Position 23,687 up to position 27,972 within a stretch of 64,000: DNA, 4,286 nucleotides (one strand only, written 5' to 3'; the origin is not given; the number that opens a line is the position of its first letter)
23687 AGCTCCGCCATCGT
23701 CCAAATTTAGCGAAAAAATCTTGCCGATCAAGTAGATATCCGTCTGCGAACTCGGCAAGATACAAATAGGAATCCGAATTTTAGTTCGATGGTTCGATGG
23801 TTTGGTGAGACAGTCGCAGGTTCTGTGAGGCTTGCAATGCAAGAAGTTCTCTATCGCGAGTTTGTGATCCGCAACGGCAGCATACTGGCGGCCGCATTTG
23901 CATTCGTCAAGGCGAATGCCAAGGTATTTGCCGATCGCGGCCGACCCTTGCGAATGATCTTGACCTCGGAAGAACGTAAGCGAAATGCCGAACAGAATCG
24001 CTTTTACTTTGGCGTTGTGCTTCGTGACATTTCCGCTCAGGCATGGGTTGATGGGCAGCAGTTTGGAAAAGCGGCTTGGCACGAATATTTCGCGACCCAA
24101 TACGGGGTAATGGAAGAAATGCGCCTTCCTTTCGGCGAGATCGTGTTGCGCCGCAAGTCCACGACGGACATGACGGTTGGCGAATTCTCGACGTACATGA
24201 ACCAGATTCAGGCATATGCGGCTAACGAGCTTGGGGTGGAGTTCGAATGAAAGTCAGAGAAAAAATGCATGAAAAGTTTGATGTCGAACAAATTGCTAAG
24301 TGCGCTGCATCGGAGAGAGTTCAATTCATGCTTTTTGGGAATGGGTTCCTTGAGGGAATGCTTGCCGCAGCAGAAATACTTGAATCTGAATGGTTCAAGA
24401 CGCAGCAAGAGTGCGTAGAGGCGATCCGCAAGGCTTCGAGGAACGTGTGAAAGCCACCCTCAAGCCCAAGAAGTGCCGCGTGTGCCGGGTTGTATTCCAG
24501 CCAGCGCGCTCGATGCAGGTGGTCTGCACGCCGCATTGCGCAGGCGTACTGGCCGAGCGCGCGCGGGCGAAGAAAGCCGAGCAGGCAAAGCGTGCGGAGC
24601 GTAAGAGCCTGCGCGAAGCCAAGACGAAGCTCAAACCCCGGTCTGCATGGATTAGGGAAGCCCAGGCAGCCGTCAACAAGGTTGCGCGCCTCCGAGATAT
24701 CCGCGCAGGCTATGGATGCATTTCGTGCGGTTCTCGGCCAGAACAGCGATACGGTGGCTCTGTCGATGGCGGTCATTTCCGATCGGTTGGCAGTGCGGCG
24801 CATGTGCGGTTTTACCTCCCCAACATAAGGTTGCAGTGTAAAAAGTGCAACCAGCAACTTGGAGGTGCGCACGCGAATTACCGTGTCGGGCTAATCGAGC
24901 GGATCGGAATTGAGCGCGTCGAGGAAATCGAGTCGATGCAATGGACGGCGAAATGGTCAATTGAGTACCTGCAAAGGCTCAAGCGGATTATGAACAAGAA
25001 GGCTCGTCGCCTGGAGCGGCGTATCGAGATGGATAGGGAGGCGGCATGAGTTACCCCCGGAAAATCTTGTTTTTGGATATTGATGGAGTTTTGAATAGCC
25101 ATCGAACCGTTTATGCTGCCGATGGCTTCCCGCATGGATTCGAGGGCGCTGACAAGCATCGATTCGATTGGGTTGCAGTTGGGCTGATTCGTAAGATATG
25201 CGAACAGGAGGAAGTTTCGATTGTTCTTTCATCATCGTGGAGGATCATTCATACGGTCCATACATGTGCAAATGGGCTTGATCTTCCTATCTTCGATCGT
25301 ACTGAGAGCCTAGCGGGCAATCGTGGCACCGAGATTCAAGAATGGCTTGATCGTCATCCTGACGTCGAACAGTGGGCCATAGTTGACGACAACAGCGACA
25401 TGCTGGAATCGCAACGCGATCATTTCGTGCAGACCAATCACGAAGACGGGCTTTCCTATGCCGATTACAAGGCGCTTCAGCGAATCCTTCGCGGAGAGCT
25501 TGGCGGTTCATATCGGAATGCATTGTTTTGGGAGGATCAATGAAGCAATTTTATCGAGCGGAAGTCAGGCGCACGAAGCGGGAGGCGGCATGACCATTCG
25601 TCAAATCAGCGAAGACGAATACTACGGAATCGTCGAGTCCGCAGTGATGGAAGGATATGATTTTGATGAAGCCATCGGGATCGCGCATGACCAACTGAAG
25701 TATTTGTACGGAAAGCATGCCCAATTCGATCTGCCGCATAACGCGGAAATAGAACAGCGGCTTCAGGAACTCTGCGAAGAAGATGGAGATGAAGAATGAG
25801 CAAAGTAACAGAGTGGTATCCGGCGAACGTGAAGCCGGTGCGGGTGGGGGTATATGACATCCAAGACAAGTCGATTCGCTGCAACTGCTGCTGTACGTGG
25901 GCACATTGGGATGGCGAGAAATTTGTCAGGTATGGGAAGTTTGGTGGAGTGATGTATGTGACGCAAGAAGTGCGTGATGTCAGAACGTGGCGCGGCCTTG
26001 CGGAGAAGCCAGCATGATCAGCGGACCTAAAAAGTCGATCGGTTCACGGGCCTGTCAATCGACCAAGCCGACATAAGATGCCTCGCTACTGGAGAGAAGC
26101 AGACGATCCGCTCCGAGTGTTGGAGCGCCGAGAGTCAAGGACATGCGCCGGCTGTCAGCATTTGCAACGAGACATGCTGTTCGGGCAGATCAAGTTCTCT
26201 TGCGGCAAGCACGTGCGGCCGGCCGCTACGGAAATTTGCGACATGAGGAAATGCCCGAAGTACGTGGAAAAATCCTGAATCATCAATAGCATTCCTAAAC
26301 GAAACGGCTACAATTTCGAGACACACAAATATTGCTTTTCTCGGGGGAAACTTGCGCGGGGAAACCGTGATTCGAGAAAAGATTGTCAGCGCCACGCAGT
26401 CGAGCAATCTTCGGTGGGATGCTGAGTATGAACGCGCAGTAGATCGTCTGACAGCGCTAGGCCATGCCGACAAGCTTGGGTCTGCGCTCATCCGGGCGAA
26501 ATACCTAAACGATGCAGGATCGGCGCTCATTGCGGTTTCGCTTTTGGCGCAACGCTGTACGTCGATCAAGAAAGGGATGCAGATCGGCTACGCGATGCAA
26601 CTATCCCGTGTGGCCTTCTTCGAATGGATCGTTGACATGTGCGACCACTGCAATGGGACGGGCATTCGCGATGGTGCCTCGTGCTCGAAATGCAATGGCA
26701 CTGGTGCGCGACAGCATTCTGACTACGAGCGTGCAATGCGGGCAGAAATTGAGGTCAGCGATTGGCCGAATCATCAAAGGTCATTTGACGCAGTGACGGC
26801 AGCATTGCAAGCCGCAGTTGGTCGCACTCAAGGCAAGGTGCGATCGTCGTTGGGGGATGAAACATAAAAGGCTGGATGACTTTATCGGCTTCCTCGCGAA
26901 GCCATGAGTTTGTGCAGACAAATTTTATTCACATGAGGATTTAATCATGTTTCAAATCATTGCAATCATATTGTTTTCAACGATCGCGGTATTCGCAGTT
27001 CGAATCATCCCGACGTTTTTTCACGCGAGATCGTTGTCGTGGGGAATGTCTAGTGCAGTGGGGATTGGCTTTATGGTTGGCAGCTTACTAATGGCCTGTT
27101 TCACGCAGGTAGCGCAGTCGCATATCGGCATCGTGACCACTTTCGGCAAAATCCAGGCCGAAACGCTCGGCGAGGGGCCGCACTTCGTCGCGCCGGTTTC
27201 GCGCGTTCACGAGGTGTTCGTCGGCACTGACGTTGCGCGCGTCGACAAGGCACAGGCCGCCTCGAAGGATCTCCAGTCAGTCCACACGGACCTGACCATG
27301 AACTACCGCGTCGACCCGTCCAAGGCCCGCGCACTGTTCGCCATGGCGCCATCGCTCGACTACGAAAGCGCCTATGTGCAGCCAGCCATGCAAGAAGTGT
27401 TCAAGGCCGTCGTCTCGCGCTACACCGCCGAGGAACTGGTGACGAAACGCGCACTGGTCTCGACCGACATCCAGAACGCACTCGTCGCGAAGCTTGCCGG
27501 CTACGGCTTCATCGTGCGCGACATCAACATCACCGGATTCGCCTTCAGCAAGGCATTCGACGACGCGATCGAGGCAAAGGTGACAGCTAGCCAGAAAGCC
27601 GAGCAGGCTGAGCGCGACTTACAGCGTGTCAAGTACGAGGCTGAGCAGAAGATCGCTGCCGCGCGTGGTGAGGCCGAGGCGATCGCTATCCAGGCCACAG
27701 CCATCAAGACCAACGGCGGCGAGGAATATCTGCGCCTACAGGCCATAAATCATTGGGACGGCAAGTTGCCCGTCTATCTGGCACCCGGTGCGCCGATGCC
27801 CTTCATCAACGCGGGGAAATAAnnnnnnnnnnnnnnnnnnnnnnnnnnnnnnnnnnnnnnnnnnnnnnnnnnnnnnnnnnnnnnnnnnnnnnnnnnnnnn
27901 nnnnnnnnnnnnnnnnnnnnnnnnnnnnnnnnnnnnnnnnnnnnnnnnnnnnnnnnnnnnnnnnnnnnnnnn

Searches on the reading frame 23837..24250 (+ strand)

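Call 41: search_protein_families(library=phrogs, proteins=[window:23837-24250:+], max_evalue=0.001)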
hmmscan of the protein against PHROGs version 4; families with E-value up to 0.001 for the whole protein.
window:23837-24250:+ (137 aa): 1 family
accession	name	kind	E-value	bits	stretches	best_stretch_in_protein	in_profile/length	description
phrog_72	-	DNA, RNA and nucleotide metabolism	1.7e-26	94.3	1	6-136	9-142/161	NinB/ Orf homologous recombination mediator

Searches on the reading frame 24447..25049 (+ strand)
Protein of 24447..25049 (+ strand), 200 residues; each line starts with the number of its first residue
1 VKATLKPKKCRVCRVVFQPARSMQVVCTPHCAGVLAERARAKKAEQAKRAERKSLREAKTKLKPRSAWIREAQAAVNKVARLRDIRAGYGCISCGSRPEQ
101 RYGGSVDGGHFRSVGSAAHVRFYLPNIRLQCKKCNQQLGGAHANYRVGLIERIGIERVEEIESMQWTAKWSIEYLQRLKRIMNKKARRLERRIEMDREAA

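Call 40: search_protein_families(library=phrogs, proteins=[window:24447-25049:+], max_evalue=0.001)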
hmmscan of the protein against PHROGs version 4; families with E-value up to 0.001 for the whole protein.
window:24447-25049:+ (200 aa): 4 families
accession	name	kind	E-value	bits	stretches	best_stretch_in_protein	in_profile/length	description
phrog_171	-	DNA, RNA and nucleotide metabolism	9.5e-74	250.6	1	2-196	33-228/452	NinG/ Rap DNA junction specific endonuclease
phrog_5034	-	DNA, RNA and nucleotide metabolism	7.1e-30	105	1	57-191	3-132/138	NinG/ Rap DNA junction specific endonuclease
phrog_12986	-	unknown function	1.7e-28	100.4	1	5-131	4-130/130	-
phrog_4916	-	unknown function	2.5e-09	37.8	1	129-191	3-65/71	-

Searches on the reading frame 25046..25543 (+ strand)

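Call 40: search_protein_families(library=phrogs, proteins=[window:25046-25543:+], max_evalue=0.001)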
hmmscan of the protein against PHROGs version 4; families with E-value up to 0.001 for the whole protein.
window:25046-25543:+ (165 aa): 1 family
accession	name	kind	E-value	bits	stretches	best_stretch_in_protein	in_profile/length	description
phrog_1818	-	unknown function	2.2e-37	129.2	1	5-150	5-154/161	-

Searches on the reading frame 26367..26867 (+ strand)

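Call 40: search_protein_families(library=phrogs, proteins=[window:26367-26867:+], max_evalue=0.001)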
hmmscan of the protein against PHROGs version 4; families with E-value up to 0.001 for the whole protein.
window:26367-26867:+ (166 aa): 5 families
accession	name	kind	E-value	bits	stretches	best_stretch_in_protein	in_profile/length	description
phrog_3931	-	unknown function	8.6e-07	30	1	91-117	31-58/59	-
phrog_17382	-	unknown function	0.0002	22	0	91-117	184-212/273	-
phrog_12902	-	unknown function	0.00044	21.5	1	85-116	19-53/61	-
phrog_14965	-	unknown function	0.00049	20.7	1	87-122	100-135/200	-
phrog_37414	-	unknown function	0.00079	20.2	0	91-121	85-115/204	-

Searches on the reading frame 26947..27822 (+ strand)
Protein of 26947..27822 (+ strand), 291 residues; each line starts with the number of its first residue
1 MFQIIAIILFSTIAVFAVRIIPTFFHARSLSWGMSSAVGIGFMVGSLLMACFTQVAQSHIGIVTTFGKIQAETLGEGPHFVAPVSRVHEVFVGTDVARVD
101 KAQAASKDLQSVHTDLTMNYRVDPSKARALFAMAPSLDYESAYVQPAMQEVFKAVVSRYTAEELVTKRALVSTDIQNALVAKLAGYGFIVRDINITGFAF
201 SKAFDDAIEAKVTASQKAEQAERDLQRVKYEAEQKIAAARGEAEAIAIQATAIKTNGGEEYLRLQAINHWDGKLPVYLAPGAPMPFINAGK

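Call 40: search_protein_families(library=phrogs, proteins=[window:26947-27822:+], max_evalue=0.001)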
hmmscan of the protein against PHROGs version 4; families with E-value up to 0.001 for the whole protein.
window:26947-27822:+ (291 aa): 3 families
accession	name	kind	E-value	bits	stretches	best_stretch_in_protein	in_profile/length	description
phrog_200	-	other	1.1e-54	187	1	3-289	46-359/379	lipoprotein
phrog_38808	-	unknown function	2e-08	35.4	1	238-288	18-66/68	-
phrog_11227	-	other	0.00049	21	1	207-291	49-131/138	protease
